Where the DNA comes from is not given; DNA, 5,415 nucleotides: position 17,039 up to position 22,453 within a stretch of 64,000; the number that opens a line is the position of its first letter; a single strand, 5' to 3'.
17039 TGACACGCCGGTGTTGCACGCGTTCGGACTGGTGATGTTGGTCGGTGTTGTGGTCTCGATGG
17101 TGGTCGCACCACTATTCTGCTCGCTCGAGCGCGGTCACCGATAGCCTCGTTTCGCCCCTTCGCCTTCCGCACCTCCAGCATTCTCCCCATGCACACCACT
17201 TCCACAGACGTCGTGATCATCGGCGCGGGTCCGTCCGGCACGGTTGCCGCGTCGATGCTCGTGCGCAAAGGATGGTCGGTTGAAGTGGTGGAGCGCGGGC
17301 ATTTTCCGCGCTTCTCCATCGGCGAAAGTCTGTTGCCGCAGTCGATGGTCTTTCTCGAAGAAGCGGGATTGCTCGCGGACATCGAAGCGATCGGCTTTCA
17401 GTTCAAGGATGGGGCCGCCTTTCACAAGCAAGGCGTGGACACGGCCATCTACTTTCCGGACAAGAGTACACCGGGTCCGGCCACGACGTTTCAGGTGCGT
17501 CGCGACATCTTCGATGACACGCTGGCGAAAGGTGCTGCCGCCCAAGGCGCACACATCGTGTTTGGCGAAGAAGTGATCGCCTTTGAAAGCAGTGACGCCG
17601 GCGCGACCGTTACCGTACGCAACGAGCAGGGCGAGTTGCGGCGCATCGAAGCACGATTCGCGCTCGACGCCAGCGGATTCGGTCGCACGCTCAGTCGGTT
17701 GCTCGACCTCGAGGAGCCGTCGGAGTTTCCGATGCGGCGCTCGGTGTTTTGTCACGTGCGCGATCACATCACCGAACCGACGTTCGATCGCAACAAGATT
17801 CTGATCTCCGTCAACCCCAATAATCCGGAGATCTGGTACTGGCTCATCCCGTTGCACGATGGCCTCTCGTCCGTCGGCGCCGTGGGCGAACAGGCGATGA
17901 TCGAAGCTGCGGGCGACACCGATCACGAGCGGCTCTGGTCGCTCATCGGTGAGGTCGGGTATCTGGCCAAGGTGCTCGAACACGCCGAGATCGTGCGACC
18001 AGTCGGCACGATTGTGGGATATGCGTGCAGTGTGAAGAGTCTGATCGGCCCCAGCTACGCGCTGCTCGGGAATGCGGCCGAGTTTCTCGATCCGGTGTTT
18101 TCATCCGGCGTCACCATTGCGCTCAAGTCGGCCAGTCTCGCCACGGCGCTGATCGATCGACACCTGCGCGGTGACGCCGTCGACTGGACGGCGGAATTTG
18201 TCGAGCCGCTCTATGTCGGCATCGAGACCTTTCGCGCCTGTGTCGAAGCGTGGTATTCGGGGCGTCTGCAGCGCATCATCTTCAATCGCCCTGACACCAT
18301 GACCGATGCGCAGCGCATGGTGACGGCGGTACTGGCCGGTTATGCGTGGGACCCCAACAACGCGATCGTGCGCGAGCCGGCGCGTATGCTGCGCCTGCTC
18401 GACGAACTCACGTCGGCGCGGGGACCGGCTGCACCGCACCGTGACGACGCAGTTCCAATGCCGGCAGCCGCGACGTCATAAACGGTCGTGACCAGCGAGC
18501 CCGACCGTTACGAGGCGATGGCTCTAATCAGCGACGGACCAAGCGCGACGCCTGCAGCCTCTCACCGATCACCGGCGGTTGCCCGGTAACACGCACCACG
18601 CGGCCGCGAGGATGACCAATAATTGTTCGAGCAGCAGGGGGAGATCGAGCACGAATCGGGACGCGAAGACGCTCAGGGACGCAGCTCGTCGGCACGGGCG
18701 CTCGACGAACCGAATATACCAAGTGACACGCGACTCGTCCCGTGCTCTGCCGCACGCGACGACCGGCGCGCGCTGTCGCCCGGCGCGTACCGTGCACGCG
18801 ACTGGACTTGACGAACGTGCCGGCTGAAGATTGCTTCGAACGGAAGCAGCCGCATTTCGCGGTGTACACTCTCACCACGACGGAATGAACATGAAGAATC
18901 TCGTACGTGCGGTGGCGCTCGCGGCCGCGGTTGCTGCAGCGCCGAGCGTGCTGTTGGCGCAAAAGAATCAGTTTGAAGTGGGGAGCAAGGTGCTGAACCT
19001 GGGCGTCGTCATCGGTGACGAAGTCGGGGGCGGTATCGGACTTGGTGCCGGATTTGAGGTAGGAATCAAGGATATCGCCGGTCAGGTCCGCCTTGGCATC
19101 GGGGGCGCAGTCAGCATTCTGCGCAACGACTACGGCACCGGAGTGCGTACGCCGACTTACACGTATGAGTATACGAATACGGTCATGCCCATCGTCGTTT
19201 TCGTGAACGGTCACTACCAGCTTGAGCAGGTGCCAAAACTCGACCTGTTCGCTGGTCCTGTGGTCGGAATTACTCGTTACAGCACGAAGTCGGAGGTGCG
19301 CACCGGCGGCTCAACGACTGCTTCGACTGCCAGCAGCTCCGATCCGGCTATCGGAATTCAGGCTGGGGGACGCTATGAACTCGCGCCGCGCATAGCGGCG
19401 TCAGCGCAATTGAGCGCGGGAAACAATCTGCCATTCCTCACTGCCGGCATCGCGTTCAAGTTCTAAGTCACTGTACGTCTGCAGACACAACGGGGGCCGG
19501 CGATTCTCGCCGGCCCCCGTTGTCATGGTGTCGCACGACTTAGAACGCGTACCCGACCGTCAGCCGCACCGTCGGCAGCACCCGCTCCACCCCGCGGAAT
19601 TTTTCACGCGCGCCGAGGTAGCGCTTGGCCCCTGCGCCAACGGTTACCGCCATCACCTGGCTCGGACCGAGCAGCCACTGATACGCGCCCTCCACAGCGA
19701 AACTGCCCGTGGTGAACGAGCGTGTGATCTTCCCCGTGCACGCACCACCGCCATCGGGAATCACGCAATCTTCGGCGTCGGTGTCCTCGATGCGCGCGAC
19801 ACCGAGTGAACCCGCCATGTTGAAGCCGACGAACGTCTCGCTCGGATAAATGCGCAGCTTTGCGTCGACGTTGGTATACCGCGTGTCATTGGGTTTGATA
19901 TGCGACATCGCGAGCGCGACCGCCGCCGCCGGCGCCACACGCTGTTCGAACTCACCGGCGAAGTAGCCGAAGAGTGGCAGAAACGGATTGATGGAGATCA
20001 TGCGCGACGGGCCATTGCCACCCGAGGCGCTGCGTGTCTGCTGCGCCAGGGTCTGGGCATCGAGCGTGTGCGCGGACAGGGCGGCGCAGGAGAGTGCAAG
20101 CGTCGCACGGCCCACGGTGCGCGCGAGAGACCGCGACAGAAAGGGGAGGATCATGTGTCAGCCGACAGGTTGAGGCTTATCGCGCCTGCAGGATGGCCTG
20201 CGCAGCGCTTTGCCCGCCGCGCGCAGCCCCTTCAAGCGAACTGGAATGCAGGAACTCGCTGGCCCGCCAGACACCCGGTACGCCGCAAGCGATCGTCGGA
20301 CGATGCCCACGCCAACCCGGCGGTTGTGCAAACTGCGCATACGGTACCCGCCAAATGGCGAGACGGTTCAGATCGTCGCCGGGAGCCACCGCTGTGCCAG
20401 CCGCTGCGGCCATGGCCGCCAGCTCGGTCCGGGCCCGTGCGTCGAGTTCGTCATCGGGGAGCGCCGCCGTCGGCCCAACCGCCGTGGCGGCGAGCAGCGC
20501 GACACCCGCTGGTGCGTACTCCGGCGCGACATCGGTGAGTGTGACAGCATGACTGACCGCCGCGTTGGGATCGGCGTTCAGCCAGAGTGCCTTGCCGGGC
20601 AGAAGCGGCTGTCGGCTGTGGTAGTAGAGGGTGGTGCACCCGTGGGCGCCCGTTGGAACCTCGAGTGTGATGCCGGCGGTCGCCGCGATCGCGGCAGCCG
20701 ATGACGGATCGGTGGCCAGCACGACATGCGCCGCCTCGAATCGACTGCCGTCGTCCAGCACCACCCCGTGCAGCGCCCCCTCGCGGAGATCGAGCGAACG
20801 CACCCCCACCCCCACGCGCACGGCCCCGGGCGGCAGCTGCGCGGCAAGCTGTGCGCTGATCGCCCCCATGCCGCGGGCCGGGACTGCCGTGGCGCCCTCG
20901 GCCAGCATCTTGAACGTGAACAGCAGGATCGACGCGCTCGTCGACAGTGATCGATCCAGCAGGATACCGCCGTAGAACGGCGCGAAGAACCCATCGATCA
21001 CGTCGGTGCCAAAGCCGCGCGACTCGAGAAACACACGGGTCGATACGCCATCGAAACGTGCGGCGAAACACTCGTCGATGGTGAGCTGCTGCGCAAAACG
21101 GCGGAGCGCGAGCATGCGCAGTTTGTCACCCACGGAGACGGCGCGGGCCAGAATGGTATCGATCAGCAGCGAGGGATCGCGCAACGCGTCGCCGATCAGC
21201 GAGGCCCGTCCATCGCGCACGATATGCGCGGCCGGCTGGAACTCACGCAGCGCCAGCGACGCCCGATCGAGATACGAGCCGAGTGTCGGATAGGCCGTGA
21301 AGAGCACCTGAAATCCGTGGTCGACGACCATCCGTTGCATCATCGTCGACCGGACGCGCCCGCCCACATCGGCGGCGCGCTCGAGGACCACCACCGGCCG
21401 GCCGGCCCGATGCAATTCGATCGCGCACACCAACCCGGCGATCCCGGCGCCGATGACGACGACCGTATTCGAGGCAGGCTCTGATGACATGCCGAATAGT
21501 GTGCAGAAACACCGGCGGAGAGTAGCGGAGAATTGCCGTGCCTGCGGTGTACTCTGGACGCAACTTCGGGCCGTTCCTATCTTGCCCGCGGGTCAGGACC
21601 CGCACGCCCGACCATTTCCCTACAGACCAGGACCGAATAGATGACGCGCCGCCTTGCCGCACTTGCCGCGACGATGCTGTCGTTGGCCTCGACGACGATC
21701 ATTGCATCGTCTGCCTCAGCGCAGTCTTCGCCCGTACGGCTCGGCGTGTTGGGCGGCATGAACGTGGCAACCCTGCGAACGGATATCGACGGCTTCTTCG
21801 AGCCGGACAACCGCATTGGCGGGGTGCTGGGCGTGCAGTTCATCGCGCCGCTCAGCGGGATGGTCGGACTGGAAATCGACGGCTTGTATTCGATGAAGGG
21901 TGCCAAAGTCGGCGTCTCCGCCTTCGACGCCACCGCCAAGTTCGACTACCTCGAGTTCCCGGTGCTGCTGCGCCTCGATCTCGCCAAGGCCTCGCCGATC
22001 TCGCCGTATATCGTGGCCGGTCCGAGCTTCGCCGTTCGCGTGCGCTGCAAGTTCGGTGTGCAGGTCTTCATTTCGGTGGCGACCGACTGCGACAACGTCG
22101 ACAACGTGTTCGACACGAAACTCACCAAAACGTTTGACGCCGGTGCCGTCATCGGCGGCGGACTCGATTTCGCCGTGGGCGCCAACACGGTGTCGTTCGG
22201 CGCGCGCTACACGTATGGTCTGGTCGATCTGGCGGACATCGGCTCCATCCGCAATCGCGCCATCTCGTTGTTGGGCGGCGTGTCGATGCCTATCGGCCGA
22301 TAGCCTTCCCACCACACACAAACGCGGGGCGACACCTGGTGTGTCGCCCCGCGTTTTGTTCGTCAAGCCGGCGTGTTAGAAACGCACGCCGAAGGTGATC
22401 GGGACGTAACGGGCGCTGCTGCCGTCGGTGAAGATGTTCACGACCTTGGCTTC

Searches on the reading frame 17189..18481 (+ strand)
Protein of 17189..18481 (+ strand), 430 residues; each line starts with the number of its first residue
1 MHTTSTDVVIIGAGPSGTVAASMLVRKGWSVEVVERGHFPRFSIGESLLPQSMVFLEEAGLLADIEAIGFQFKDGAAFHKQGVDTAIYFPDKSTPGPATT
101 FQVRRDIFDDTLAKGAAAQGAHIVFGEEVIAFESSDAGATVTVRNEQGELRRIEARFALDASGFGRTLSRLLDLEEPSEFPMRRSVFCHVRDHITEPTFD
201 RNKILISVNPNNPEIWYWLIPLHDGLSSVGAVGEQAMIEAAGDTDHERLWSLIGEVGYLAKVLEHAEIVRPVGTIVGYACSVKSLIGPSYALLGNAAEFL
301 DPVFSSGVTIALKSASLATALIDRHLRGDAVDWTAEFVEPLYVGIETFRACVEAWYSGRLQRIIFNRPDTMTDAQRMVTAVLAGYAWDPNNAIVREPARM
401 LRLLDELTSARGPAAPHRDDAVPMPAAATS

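Call 7: search_protein_families(library=pfam, proteins=[window:17189-18481:+], max_evalue=0.01)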
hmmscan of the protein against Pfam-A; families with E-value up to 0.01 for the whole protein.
window:17189-18481:+ (430 aa): 13 families
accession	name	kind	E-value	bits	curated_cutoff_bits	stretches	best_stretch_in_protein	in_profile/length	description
PF04820.20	Trp_halogenase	-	6e-19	68.7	21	2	7-81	1-82/458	Tryptophan halogenase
PF01494.25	FAD_binding_3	-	6.6e-17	62.2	22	1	6-175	2-170/349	FAD binding domain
PF01266.30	DAO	-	3.1e-12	47.1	27.9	2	7-40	1-34/353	FAD dependent oxidoreductase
PF12831.13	FAD_oxidored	-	2e-09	37.7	27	1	7-166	1-148/416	FAD dependent oxidoreductase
PF00070.33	Pyr_redox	-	1.7e-05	25.7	22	1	8-41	2-35/82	Pyridine nucleotide-disulphide oxidoreductase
PF07992.20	Pyr_redox_2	-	8.4e-05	22.6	26.1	1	7-47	2-43/291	Pyridine nucleotide-disulphide oxidoreductase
PF13450.12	NAD_binding_8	-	0.00011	22.9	21.9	1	10-40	1-31/68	NAD(P)-binding Rossmann-like domain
PF05834.18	Lycopene_cycl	-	0.00014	21.6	23.4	1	7-166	1-143/380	Lycopene cyclase protein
PF01946.23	Thi4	-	0.00044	20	26.2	1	5-37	17-50/235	Thi4 family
PF03486.20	HI0933_like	-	0.0015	18.5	50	1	7-37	2-32/244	HI0933-like protein Rossmann domain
PF13738.12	Pyr_redox_3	-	0.0036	17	30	1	4-38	163-197/305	Pyridine nucleotide-disulphide oxidoreductase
PF00890.30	FAD_binding_2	-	0.0066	16.1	20.4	0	7-38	1-32/414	FAD binding domain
PF01134.28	GIDA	-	0.0079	15.7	22.1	0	7-115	1-104/391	Glucose inhibited division protein A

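Call 10: search_protein_families(library=ncbifam, proteins=[window:17189-18481:+], max_evalue=0.001)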
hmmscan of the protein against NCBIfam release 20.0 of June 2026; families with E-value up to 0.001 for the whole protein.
window:17189-18481:+ (430 aa): 59 families (the best 25 are shown)
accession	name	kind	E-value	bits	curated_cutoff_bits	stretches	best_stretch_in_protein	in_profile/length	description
NF033113.0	halo_ClmS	equivalog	2.7e-42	145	900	1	5-326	2-325/570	chloramphenicol-biosynthetic FADH2-dependent halogenase CmlS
NF049967.1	QhpG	equivalog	2.7e-29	102.3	240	1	8-328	1-292/423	flavin-dependent monooxygenase QhpG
TIGR02032.1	GG-red-SF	subfamily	5.7e-28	98.5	158.8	1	7-320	2-295/297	geranylgeranyl reductase family protein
NF045655.1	MkRedMenJ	equivalog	1e-19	70.8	700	1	4-325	3-318/406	menaquinone reductase MenJ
NF038171.1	maturase_LodB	equivalog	2e-19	69.9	400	1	7-352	1-341/361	lysine-epsilon-oxidase maturase LodB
NF038174.1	maturase_GoxB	equivalog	4e-16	59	400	1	7-357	2-344/358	glycine oxidase maturase GoxB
NF041080.1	DGGGPL_reductase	equivalog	1e-13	51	580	1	7-324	3-313/447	digeranylgeranylglycerophospholipid reductase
NF004832.0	PRK06184.1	subfamily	1e-13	50.9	476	1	3-173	4-178/506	hypothetical protein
NF005313.0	PRK06847.1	subfamily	1.8e-13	50.2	372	1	5-146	4-147/375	hypothetical protein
NF006092.0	PRK08244.1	equivalog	1.4e-12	47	644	1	5-168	2-161/494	monooxygenase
NF033145.1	rif_monoox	equivalog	1.8e-11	43.6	800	1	7-227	2-211/472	rifampin monooxygenase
NF004829.0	PRK06183.1-3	subfamily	1.1e-10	40.9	390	1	2-163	5-172/520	bifunctional 3-(3-hydroxy-phenyl)propionate/3-hydroxycinnamic acid hydroxylase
NF005720.0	PRK07538.1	subfamily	1.5e-10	40.5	400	1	6-168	3-169/418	hypothetical protein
TIGR01988.1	Ubi-OHases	subfamily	1.8e-10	40.3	224.65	1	7-328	1-319/387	ubiquinone biosynthesis hydroxylase, UbiH/UbiF/VisC/COQ6 family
NF041160.1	DGGPL_Thplmales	equivalog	2.1e-10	40.1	780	1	6-324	4-312/396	digeranylgeranylglycerophospholipid reductase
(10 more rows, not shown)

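Call 32: search_solved_structures(query=window:17189-18481:+, show_alignments=3, max_evalue=1e-8)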
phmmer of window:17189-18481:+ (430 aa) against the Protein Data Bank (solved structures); distinct sequences matched with E-value up to 1e-8: 14.
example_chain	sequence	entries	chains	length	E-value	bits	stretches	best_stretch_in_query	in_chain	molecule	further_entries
3nix_A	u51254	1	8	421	2.3e-94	319.9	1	4-410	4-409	Flavoprotein/dehydrogenase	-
7fco_A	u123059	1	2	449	6.3e-39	137.2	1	7-356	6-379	ChlB4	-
5buk_A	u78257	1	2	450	3.3e-37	131.6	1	6-336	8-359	FADH2-dependent halogenase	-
8zop_A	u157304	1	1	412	5.4e-35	124.3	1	6-324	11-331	Halogenase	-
3i3l_A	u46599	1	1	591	3.6e-34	121.6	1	2-335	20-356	Alkylhalidase CmlS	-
5dbj_E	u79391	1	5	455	3.7e-34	121.5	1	6-326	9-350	FADH2-dependent halogenase PltA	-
3e1t_A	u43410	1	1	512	1.1e-30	110.1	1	7-330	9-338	Halogenase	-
5bul_A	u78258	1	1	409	2.2e-30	109.1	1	4-337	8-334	flavin-dependent halogenase triple mutant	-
5bva_A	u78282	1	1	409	4e-29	105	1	4-337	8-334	flavin-dependent halogenase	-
8gu0_A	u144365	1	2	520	8.6e-26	94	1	5-335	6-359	Non-heme halogenase radH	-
7v0b_A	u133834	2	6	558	2.4e-20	76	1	6-315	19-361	Tetracycline 7-halogenase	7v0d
7xgb_A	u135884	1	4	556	2.4e-20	76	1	6-316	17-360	Tetracycline 7-halogenase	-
6bzt_A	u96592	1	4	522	2e-09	40.1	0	2-323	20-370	Halogenase PltM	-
6bza_A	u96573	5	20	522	2e-09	40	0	2-323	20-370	Halogenase PltM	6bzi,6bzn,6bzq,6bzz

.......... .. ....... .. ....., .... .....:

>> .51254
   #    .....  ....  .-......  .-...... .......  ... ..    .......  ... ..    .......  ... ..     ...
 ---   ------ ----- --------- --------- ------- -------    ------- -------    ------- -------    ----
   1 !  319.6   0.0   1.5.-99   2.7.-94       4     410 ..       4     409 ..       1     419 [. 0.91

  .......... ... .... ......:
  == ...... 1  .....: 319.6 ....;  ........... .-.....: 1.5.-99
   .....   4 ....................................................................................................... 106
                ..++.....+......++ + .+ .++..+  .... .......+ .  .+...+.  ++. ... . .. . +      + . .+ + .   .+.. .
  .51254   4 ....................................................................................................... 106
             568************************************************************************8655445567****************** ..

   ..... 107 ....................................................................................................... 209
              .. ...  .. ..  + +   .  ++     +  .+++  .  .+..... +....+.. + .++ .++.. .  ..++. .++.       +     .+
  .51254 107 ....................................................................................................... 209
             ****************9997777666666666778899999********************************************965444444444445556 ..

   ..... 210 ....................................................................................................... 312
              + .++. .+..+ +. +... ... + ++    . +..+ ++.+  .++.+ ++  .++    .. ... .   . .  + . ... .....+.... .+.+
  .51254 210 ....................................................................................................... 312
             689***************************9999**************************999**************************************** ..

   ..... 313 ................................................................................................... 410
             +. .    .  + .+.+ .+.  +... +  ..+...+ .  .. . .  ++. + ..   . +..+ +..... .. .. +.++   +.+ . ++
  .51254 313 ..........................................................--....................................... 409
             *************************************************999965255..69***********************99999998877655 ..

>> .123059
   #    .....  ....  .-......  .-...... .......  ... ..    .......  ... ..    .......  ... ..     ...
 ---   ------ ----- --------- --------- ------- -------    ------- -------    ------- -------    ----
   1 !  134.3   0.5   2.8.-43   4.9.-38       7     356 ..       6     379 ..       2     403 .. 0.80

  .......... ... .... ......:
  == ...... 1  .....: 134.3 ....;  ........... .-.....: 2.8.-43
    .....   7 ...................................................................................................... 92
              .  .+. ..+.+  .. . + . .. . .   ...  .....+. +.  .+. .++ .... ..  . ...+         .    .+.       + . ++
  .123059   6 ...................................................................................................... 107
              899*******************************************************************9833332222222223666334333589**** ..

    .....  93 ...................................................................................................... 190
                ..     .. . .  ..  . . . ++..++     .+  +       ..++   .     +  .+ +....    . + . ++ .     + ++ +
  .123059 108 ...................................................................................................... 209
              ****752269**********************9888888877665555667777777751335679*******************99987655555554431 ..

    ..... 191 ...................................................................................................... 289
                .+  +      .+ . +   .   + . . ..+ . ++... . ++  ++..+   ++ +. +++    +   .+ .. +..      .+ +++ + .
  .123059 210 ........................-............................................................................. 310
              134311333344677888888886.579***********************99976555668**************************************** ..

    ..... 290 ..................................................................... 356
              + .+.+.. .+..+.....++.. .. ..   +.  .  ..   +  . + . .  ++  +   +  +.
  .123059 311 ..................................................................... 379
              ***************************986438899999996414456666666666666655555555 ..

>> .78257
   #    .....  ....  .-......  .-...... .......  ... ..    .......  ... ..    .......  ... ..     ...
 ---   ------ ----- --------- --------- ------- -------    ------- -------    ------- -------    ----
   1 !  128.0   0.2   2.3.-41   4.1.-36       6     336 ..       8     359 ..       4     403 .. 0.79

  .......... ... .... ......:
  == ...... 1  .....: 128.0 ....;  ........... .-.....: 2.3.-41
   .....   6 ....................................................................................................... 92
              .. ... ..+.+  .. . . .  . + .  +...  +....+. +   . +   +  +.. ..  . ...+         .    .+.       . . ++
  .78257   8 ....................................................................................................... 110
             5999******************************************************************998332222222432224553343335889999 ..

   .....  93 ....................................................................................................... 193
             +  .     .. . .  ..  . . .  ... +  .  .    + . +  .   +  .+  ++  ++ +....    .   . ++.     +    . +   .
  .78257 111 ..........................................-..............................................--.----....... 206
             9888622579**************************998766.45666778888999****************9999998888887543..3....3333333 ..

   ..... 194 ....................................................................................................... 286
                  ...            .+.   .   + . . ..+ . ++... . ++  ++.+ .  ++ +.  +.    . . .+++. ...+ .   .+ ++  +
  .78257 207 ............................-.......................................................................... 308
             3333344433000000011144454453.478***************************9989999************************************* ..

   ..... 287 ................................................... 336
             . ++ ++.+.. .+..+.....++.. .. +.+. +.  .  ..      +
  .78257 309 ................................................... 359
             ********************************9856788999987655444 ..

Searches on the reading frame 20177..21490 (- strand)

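Call 15: search_protein_families(library=pfam, proteins=[window:20177-21490:-], max_evalue=0.001)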
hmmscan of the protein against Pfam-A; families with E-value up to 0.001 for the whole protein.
window:20177-21490:- (437 aa): 12 families
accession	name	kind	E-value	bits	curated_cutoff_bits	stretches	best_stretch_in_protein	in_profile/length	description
PF01593.30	Amino_oxidase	-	5.8e-43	148.2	19.8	1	17-434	1-443/443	Flavin containing amine oxidoreductase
PF13450.12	NAD_binding_8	-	7.1e-16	58.7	21.9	1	12-76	1-67/68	NAD(P)-binding Rossmann-like domain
PF01266.30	DAO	-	3.8e-08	33.7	27.9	1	10-43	2-35/353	FAD dependent oxidoreductase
PF03486.20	HI0933_like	-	4.5e-08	33.3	50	1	9-71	2-67/244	HI0933-like protein Rossmann domain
PF00890.30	FAD_binding_2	-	3.1e-07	30.4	20.4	1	10-44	2-36/414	FAD binding domain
PF07992.20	Pyr_redox_2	-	5e-07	29.9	26.1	1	9-43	144-178/291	Pyridine nucleotide-disulphide oxidoreductase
PF01134.28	GIDA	-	5.9e-06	26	22.1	0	9-38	1-30/391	Glucose inhibited division protein A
PF12831.13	FAD_oxidored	-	2.6e-05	24.1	27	1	10-54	2-46/416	FAD dependent oxidoreductase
PF00070.33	Pyr_redox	-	3.3e-05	24.7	22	1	10-63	2-58/82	Pyridine nucleotide-disulphide oxidoreductase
PF01494.25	FAD_binding_3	-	6.9e-05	22.7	22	1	9-52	3-46/349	FAD binding domain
PF01946.23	Thi4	-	0.00028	20.7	26.2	1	7-57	17-70/235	Thi4 family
PF13738.12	Pyr_redox_3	-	0.00047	19.9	30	1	11-40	1-31/305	Pyridine nucleotide-disulphide oxidoreductase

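Call 34: search_protein_families(library=ncbifam, proteins=[window:20177-21490:-], max_evalue=0.001)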
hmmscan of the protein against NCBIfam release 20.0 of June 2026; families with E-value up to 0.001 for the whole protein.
window:20177-21490:- (437 aa): 71 families (the best 25 are shown)
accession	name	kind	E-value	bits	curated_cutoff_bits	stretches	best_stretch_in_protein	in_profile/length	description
TIGR03467.1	HpnE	equivalog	9.1e-30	104.3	283.05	1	10-435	1-430/430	hydroxysqualene dehydroxylase HpnE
NF005560.0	PRK07233.1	equivalog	2.8e-15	56.1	252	1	9-435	2-430/435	hypothetical protein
NF045637.1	carotdesatCrtDProt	equivalog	3.8e-15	55.4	580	1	10-63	1-54/485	1-hydroxycarotenoid 3,4-desaturase CrtD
TIGR02734.1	crtI_fam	subfamily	1.5e-11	43.7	238.1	1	10-60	1-51/504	phytoene desaturase family protein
NF005548.0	PRK07208.1-4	equivalog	3.1e-08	32.7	389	1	8-68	4-64/488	hypothetical protein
TIGR04542.1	GMC_mycofac_2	equivalog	5.9e-08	32.2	400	1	10-62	2-55/425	mycofactocin system GMC family oxidoreductase MftG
NF006130.0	PRK08274.1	equivalog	3.6e-07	29.4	369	1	9-69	7-69/467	FAD-dependent tricarballylate dehydrogenase TcuA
TIGR02731.1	phytoene_desat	equivalog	4.2e-07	29.1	569.4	1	10-76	2-69/453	15-cis-phytoene desaturase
TIGR00275.1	TIGR00275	subfamily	6.2e-07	28.6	183.8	1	10-48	1-39/401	aminoacetone oxidase family FAD-binding enzyme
TIGR02732.1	zeta_caro_desat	equivalog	1.1e-06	27.9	622.15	1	10-77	2-70/474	9,9'-di-cis-zeta-carotene desaturase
NF005547.0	PRK07208.1-3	equivalog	1.5e-06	27.2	380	1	8-74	5-71/465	hypothetical protein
NF008841.0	PRK11883.1-1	equivalog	2e-06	27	517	1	7-87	3-86/453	protoporphyrinogen oxidase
NF009410.0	PRK12771.1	subfamily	2.3e-06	26.5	516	1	4-49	135-180/566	NAD(P)-binding protein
TIGR01813.1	flavo_cyto_c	subfamily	2.4e-06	26.5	285.45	1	10-45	2-38/444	flavocytochrome c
NF005720.0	PRK07538.1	subfamily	3.2e-06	26.3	400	1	8-42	3-37/418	hypothetical protein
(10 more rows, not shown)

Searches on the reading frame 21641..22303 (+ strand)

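Call 15: search_protein_families(library=pfam, proteins=[window:21641-22303:+], max_evalue=0.001)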
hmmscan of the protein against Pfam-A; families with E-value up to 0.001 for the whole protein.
window:21641-22303:+ (220 aa): 2 families
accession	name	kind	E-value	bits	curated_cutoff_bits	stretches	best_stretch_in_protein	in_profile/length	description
PF13568.12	OMP_b-brl_2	-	1.4e-19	71.2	27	1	27-197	2-173/175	Outer membrane protein beta-barrel domain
PF13505.12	OMP_b-brl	-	8.6e-12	46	28.7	1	14-208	2-167/175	Outer membrane protein beta-barrel domain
